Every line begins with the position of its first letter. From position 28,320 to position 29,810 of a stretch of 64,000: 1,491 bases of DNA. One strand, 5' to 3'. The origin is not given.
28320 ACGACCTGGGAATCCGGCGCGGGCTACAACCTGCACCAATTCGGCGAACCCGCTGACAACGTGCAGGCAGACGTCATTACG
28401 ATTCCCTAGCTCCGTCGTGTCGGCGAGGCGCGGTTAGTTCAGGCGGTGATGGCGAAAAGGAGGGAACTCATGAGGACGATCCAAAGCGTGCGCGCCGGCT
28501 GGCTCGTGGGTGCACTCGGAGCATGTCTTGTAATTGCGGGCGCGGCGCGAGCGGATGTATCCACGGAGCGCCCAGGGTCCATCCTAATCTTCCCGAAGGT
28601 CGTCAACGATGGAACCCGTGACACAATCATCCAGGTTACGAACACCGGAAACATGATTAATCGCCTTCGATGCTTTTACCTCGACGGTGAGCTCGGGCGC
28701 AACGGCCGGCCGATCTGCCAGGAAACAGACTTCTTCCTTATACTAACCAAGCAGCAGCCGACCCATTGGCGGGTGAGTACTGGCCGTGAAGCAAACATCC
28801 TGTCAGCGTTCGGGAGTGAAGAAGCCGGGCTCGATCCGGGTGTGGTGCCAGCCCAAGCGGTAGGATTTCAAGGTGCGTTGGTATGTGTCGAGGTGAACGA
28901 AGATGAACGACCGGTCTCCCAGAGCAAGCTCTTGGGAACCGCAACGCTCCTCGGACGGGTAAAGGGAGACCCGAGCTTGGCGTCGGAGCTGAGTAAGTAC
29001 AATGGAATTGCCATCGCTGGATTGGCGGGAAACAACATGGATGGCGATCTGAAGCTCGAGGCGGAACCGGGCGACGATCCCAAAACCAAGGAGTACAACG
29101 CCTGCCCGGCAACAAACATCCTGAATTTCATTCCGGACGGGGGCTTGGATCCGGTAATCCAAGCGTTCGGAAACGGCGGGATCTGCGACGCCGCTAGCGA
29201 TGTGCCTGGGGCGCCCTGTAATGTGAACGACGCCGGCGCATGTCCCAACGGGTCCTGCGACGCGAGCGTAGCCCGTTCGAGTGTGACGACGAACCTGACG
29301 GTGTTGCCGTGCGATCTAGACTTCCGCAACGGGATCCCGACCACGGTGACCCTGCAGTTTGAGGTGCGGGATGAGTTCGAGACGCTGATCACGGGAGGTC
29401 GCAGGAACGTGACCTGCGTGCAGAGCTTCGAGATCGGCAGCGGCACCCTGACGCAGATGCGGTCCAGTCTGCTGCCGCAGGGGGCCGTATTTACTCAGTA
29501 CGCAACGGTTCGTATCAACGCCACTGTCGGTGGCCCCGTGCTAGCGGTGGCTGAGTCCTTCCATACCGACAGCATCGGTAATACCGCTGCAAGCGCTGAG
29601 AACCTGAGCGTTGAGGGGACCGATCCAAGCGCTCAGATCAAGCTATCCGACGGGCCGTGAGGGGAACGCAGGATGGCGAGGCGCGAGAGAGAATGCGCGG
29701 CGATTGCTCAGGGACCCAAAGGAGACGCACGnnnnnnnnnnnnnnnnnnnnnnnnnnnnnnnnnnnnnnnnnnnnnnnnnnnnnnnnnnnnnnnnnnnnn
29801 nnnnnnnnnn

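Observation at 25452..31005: Operon of four diverged paralogs of an unrecognised Cys-rich secreted protein family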

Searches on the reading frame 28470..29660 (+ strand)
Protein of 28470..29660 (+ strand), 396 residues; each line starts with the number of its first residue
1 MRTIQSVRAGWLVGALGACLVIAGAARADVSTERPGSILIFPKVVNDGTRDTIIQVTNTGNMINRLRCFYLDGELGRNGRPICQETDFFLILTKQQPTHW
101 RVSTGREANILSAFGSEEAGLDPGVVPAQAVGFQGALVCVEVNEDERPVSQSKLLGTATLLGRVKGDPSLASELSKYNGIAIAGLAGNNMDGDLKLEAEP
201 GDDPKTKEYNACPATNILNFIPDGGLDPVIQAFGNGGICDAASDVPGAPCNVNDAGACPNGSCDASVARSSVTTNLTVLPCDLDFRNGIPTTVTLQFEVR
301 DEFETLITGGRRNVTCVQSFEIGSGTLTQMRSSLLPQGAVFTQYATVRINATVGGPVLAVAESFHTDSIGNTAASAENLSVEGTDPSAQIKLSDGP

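Call 3: search_protein_families(library=pfam, proteins=[window:28470-29660:+], max_evalue=1)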
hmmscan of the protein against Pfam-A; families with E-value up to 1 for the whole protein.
window:28470-29660:+ (396 aa): 0 families

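Call 4: search_protein_families(library=ncbifam, proteins=[window:28470-29660:+], max_evalue=1)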
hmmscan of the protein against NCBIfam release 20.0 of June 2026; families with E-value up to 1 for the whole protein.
window:28470-29660:+ (396 aa): 0 families

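Call 18: predict_structure(alignment_id=A2)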
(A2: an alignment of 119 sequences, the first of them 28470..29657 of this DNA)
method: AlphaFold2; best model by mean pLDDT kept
length: 396 residues; sequences in the alignment: 119
mean_pLDDT: 81.1   pTM: 0.82
mean pLDDT of the five models: 81.1, 81.0, 79.8, 79.7, 79.2
residues with pLDDT >= 90: 184; 70-90: 120; 50-70: 74; < 50: 18
segments of 3 or more residues with pLDDT < 50: 1-5, 23-28
pLDDT, mean of each block of 10 residues (from residue 1): 44 55 48 88 95 97 95 80 90 94 87 71 87 94 93 96 81 90 89 77 84 94 86 61 55 58 64 95 87 94 88 93 66 51 87 93 92 94 80 59
secondary structure, 60 per line:
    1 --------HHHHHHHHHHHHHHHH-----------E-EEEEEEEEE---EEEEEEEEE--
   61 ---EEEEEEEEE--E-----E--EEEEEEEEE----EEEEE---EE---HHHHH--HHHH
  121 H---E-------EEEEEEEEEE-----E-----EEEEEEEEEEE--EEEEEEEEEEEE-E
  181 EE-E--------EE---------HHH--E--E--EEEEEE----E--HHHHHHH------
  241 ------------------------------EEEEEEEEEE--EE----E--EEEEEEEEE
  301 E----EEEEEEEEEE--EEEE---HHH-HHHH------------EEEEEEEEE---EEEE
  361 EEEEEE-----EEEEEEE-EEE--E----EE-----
elements in order: H9-24 E38-46 E50-58 E64-72 E84-92 E97-101 H110-114 H117-121 E133-142 E154-164 E167-178 E180-182 E215-220 H228-234 E271-280 E292-301 E306-315 E318-321 H329-332 E345-353 E357-366 E372-378 E380-382

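Call 21: fold_search(model_id=the predicted structure, library=pdb)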
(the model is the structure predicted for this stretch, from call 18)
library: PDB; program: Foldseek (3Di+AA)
matches with E <= 10: 1719; with E <= 0.001: 24
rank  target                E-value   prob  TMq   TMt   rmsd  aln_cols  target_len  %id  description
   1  1nc7_D                2.9e-05  1.00  0.22  0.65   6.9       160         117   13  Crystal Structure of Thermotoga maritima 1070 (released 2003-07-01)
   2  1nc7_B                3.0e-05  1.00  0.21  0.65   6.6       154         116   12  Crystal Structure of Thermotoga maritima 1070 (released 2003-07-01)
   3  6kc2_A                4.4e-05  0.44  0.12  0.13  23.0       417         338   11  Crystal Structure of Lectin from Pleurotus ostreatus in complex with Rhamnose (released 2020-08-05)
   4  8dhl_A                5.0e-05  0.63  0.12  0.07  18.0       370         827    8  Tannerella forsythia beta-glucuronidase (L2) (released 2023-05-17)
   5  6t0q_A                5.2e-05  0.41  0.12  0.13  23.4       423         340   10  Pleurotus Ostreatus Lectin (POL), apo form (released 2020-02-19)
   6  6kbq_A                8.6e-05  0.44  0.12  0.14  23.9       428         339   10  Crystal Structure of Lectin from Pleurotus ostreatus in complex with Glycerol (released 2020-08-05)
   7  1nug_B                1.3e-04  0.80  0.14  0.09  19.8       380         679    8  Role of Calcium Ions in the Activation and Activity of the Transglutaminase 3 Enzyme (2 calciums, 1 Mg, inactive form) (released 2003-04-22)
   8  6li7_A                1.3e-04  0.38  0.13  0.14  23.8       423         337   11  Crystal Structure of Lectin from Pleurotus ostreatus in complex with GalNAc (released 2020-08-05)
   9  6byg_A                1.8e-04  0.75  0.15  0.09  21.1       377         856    8  Crystal structure of the nucleophile mutant (E575A) of the GH2 exo-beta-mannanase from Xanthomonas axonopodis pv. citr (released 2018-07-18)
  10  6bye_A                1.8e-04  0.72  0.15  0.09  21.1       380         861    9  Crystal structure of the GH2 exo-beta-mannanase from Xanthomonas axonopodis pv. citri in complex with mannose (released 2018-07-18)
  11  6hpd                  3.4e-04  0.47  0.12  0.06  19.6       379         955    7  The structure of a beta-glucuronidase from glycoside hydrolase family 2 (released 2019-07-24)
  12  6byc                  3.8e-04  0.63  0.15  0.09  18.5       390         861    8  Crystal structure of the GH2 exo-beta-mannanase from Xanthomonas axonopodis pv. citri (released 2018-07-18)
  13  5t9a_B                4.2e-04  0.41  0.13  0.08  18.3       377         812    7  Crystal structure of BuGH2Cwt (released 2017-09-13)
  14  5t9a_C                4.5e-04  0.57  0.13  0.08  19.1       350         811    8  Crystal structure of BuGH2Cwt (released 2017-09-13)
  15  8oxw_A                5.3e-04  0.57  0.13  0.08  20.0       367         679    8  Transglutaminase 3 in complex with DH patient-derived Fab DH63-B02 (released 2023-10-18)
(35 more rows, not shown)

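Call 23: find_related_loci(query=A2, collection=genome_contigs, flank=10000)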
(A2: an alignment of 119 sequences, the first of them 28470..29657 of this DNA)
Query A2 (396 aa) in genome_contigs; peptide patterns used: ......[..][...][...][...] (x = any residue, [..] = any of these).
101 stretches matched a pattern; 94 encode a relative of the query (tblastn E <= 1e-3); the best 80 are kept; 79 distinct loci.
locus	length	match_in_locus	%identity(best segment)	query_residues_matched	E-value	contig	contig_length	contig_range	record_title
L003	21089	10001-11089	44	1-392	3e-85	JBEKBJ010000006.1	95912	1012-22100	MAG: Candidatus Binatia bacterium isolate SPRUCE 133 SPRUCE_133_6, whole genome shotgun sequence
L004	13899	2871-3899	41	4-392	6e-77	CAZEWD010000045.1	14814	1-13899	MAG TPA_asm: uncultured Candidatus Binatia bacterium isolate SRP263991_co5_163 genome assembly, contig: NODE_7887_length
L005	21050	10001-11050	42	1-383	2e-76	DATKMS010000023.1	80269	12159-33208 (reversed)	MAG TPA_asm: Candidatus Margulisiibacteriota bacterium isolate SMAG_U14717 k141_1162526, whole genome shotgun sequence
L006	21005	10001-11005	40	4-383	1e-74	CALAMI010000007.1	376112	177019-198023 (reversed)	MAG: Candidatus Binatia bacterium isolate R1_Bin_MAXBIN__076_sub_1 genome assembly, contig: c_000001358078, whole genome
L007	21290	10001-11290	39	1-394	3e-74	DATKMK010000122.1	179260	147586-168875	MAG TPA_asm: Candidatus Binatia bacterium isolate SMAG_U14709 k141_5744494, whole genome shotgun sequence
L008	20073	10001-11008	39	4-384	2e-72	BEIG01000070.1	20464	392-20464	Bacterium HR30 DNA, contig: NODE_786_70, isolate: HRbin30, whole genome shotgun sequence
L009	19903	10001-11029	39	4-392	3e-71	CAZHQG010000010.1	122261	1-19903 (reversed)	MAG TPA_asm: uncultured Candidatus Binatia bacterium isolate binchicken_co40_104 genome assembly, contig: NODE_185_lengt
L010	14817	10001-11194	38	1-388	1e-64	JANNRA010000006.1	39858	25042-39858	MAG: bacterium isolate SOY_31_metabat_388 SOY_31_k141_1639420, whole genome shotgun sequence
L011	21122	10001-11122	37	5-383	6e-62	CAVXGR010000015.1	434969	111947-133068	MAG: uncultured delta proteobacterium isolate MFD02416.bin.1.411 genome assembly, contig: contig_49196, whole genome sho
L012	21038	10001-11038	37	1-395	3e-60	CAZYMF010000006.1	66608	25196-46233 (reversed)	MAG TPA_asm: uncultured Candidatus Binatia bacterium isolate SRP214966_co3_99 genome assembly, contig: NODE_218_length_6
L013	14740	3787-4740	36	18-394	1e-59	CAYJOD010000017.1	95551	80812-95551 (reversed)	MAG TPA_asm: uncultured Candidatus Binatia bacterium isolate ERP124720_co1_58 genome assembly, contig: NODE_316_length_9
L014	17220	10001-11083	36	12-395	1e-59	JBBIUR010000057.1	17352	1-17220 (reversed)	MAG: Myxococcales bacterium isolate STF170223_bin_58 NODE_3570_length_17352_cov_3.894143, whole genome shotgun sequence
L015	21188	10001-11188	33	1-396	3e-59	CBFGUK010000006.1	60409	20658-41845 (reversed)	MAG TPA_asm: uncultured bacterium isolate SRR17295757_concoct_170 genome assembly, contig: ERZ23398518.377, whole genome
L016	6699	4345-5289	35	22-394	6e-59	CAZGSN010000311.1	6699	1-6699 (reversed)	MAG TPA_asm: uncultured Candidatus Binatia bacterium isolate binchicken_co200_33 genome assembly, contig: k141_753572, w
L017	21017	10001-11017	38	1-379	2e-57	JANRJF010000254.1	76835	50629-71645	MAG: Deltaproteobacteria bacterium isolate bins.329 k141_650917, whole genome shotgun sequence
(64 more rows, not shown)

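Call 32: fold_search(model_id=the predicted structure, library=viral)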
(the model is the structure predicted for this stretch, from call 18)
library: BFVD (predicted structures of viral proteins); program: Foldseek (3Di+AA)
matches with E <= 10: 1683; with E <= 0.001: 63
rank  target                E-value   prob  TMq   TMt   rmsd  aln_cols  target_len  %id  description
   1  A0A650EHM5            2.4e-06  0.98  0.18  0.16  35.3       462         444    8  (no name in the UniProt tables at hand)
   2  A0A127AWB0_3          2.5e-06  0.87  0.15  0.06  30.9       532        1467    8  Pectate lyase [Bacillus phage SP-15]
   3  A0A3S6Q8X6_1          4.8e-06  0.90  0.17  0.07  26.8       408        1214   11  (no name in the UniProt tables at hand)
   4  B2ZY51                7.1e-06  0.97  0.19  0.08  25.1       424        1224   11  Peptidase S74 domain-containing protein [Ralstonia phage phiRSL1]
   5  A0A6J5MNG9            1.4e-05  0.97  0.20  0.21  19.0       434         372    6  Uncharacterized protein [uncultured Caudovirales phage]
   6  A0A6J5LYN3            1.4e-05  0.95  0.18  0.09  22.3       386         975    8  Uncharacterized protein [uncultured Caudovirales phage]
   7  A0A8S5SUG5            4.6e-05  0.89  0.15  0.13  24.0       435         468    6  Leucine rich repeat protein [Siphoviridae sp. ctqPo10]
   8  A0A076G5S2            6.1e-05  0.30  0.12  0.06  28.0       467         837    9  Bacterial Ig domain-containing protein [Listeria phage LMTA-34]
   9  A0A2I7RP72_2          7.1e-05  0.77  0.16  0.11  18.7       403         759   12  (no name in the UniProt tables at hand)
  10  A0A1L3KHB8            7.1e-05  0.66  0.16  0.09  34.0       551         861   11  (no name in the UniProt tables at hand)
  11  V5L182                7.5e-05  0.63  0.15  0.09  24.9       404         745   11  Gp2 [Picalivirus D]
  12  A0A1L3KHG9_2          7.5e-05  0.38  0.14  0.07  30.2       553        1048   10  (no name in the UniProt tables at hand)
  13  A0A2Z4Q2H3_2          8.9e-05  0.63  0.17  0.10  27.5       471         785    9  Polyprotein [Citrus mosaic sadwavirus]
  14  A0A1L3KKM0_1          8.9e-05  0.47  0.15  0.06  25.5       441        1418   10  (no name in the UniProt tables at hand)
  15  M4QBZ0                9.9e-05  0.96  0.19  0.23  22.4       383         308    9  (no name in the UniProt tables at hand)
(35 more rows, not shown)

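Call 33: search_protein_representatives(alignment_id=A2)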
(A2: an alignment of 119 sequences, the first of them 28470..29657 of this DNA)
Query: 119 sequences, 399 profile positions. Proteins with E-value up to 0.001 (for the whole library): 2124; up to 1e-10: 1493; up to 1e-30: 703. The best 150 are listed.
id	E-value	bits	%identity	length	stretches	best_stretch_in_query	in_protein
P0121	9.2e-153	525.2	-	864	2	17-392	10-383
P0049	2.8e-144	497.3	-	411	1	2-389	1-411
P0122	5.2e-137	473.4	-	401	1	8-390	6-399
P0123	9.0e-137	472.6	-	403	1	22-389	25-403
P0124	3.7e-135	467.3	-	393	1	2-390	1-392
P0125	2.2e-129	448.3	-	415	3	158-393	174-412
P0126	4.6e-129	447.2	-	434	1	2-391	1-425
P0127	7.3e-129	446.5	-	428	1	12-389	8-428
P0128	5.7e-126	437.0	-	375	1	14-389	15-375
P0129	3.6e-125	434.4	-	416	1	2-392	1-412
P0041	4.7e-125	434.0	-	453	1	2-391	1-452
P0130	5.0e-122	424.0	-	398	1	2-389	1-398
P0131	1.3e-121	422.7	-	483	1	9-389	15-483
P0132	6.4e-120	417.1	-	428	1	2-389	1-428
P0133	7.0e-119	413.7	-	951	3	25-390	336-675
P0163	5.2e-110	384.5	-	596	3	32-390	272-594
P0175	2.5e-106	372.4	-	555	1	11-390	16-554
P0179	1.3e-105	370.0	-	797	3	23-391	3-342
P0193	6.9e-103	361.0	-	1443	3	24-391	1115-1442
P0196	1.8e-102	359.7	-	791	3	36-391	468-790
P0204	2.3e-101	356.0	-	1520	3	35-389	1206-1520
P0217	8.8e-98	344.2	-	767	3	27-389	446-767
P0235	6.4e-95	334.8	-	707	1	11-388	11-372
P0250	1.6e-91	323.6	-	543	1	7-392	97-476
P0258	2.4e-90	319.7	-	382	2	162-388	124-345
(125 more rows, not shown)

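Call 34: search_protein_families(library=pfam, proteins=[P0193, P0204, P0196, P0217, P0133, P0179, P0235, P0163, P0121, P0175], max_evalue=0.01)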
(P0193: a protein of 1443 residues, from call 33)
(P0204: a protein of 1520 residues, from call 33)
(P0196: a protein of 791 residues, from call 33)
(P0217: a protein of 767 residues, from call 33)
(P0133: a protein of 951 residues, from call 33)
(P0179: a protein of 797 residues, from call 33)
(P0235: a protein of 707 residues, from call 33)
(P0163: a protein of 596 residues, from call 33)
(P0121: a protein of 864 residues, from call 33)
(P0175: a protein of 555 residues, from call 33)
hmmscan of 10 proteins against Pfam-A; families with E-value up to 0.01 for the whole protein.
P0193 (1443 aa): 6 families
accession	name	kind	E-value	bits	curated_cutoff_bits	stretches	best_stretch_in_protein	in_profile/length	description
PF24684.1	Vgb_lyase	-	1.2e-100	336.6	50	3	675-821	55-200/290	Virginiamycin B lyase family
PF08450.18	SGL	-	7.8e-11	42.5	26.3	0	721-770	188-236/246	SMP-30/Gluconolactonase/LRE-like region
PF07494.17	Reg_prop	-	2e-05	24.7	20.4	0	721-733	9-21/24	Two component regulator propeller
PF13449.12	Phytase-like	-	2.1e-05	25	27.6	0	721-759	72-110/284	Esterase-like activity of phytase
PF25021.1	TEN_NHL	-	0.00012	21.7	27.1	0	676-708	32-62/357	Teneurin NHL domain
PF01436.27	NHL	-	0.0036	17.7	20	0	273-296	5-27/28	NHL repeat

P0204 (1520 aa): 9 families
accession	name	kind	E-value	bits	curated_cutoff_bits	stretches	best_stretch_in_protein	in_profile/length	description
PF10282.15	Lactonase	-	6.7e-12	45.7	21.7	1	679-869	97-319/344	Lactonase, 7-bladed beta-propeller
PF13620.12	CarboxypepD_reg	-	1.4e-11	45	32.3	1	331-405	2-77/82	Carboxypeptidase regulatory-like domain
PF25174.1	Beta-prop_THOC3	-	2.5e-11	43.6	305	0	774-832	69-126/272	THOC3 beta-propeller domain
PF21783.3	YNCE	-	9.4e-09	35.5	27.1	1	677-978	37-331/339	YNCE-like beta-propeller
PF02239.22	Cytochrom_D1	-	3.8e-07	29.4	25.5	0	768-839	284-361/368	Cytochrome D1 heme domain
PF08450.18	SGL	-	1.7e-05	25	26.3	0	688-739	113-163/246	SMP-30/Gluconolactonase/LRE-like region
PF13715.12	CarbopepD_reg_2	-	2.9e-05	24.5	32.2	1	331-402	1-69/88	CarboxypepD_reg-like domain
PF17802.7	SpaA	-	0.0031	18.1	23.1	0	340-386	12-61/91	Prealbumin-like fold domain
PF01731.26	Arylesterase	-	0.0063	17.1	21.3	0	687-737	31-81/86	Arylesterase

P0196 (791 aa): 0 families

P0217 (767 aa): 0 families

P0133 (951 aa): 1 family
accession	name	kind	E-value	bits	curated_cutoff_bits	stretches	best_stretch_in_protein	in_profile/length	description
PF00036.39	EF-hand_1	-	0.002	18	25.4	0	711-730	8-27/29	EF hand domain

P0179 (797 aa): 0 families

P0235 (707 aa): 5 families
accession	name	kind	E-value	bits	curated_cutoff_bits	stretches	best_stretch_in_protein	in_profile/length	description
PF13948.11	DUF4215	-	7.3e-06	26.6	27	1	376-404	20-47/47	Domain of unknown function (DUF4215)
PF00036.39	EF-hand_1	-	1.5e-05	24.7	25.4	0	680-697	9-26/29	EF hand domain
PF13202.12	EF-hand_5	-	0.00094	19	25.9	0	679-694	7-22/25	EF hand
PF00526.23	Dicty_CTDC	-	0.0011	19.2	27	1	413-434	2-23/24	Dictyostelium (slime mold) repeat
PF13405.12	EF-hand_6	-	0.0022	18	25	0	680-697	9-26/30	EF-hand domain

P0163 (596 aa): 0 families

P0121 (864 aa): 0 families

P0175 (555 aa): 0 families

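Call 47: search_protein_families(library=ncbifam, proteins=[P0121, P0179, P0258, P0235, P0133], max_evalue=1)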
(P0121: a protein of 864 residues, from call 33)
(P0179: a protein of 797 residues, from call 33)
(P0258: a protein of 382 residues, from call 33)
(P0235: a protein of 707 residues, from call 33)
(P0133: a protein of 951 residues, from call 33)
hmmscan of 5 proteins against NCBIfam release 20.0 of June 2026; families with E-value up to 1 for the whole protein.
P0121 (864 aa): 0 families

P0179 (797 aa): 1 family
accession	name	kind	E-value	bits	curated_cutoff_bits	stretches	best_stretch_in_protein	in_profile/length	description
NF033761.1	gliding_GltJ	equivalog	0.13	11.3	450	1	342-425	407-490/671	adventurous gliding motility protein GltJ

P0258 (382 aa): 1 family
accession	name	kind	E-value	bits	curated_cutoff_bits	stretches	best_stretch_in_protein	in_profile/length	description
NF033207.2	midcut_by_XrtH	subfamily_domain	0.0033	17.5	45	1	328-381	9-63/175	midcut-by-XrtH protein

P0235 (707 aa): 2 families
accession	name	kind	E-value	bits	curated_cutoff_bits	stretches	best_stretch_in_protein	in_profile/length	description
TIGR02232.1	myxo_disulf_rpt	repeat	1e-10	41.2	20.8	1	376-412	3-38/38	cysteine-rich acidic repeat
NF041410.1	XopAW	subfamily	0.36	10.6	120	0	649-697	113-162/235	XopAW family type III secretion system calcium-binding effector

P0133 (951 aa): 1 family
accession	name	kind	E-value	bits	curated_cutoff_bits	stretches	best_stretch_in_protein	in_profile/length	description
NF041410.1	XopAW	subfamily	0.0012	18.6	120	1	681-746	113-170/235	XopAW family type III secretion system calcium-binding effector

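Call 70: search_protein_families(library=pfam, proteins=[L010:4354-7185:+], max_evalue=0.1)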
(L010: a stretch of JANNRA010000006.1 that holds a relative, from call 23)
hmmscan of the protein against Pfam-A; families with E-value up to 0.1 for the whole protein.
L010:4354-7185:+ (943 aa): 5 families
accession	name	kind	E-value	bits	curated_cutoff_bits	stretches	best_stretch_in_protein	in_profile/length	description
PF00404.24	Dockerin_1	-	2.4e-10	40.9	22.9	2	886-939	2-57/57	Dockerin type I domain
PF07676.18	PD40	-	1.5e-09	38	20.9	0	263-301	9-38/38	WD40-like Beta Propeller Repeat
PF23416.1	DUF7107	-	0.00035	21.3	24.6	1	504-552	1-46/48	Domain of unknown function (DUF7107)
PF01683.23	EB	-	0.019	15.5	24.3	0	830-855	15-40/52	EB module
PF00963.24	Cohesin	-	0.024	15.3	24.1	1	689-732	3-48/139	Cohesin domain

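Call 72: search_protein_families(library=pfam, proteins=[L010:7182-8171:+], max_evalue=1)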
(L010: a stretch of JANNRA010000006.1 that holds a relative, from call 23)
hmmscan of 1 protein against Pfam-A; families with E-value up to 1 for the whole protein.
L010:7182-8171:+ (329 aa): 1 family
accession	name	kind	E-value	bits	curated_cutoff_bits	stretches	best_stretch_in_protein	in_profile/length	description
PF15279.11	SOBP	-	0.009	17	35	1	192-289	183-279/325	Sine oculis-binding protein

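Call 73: search_protein_families(library=ncbifam, proteins=[L010:7182-8171:+], max_evalue=1)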
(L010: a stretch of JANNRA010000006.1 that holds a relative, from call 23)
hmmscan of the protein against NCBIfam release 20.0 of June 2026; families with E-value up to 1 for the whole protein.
L010:7182-8171:+ (329 aa): 2 families
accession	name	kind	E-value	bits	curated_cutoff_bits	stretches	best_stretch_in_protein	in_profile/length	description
NF041862.1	YtfT_transport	equivalog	0.009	15.2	535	1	31-100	228-301/339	galactofuranose ABC transporter, ATP-binding protein YtfT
TIGR03901.2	MYXO-CTERM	domain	0.021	15.2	20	1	294-329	2-34/34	MYXO-CTERM sorting domain-containing protein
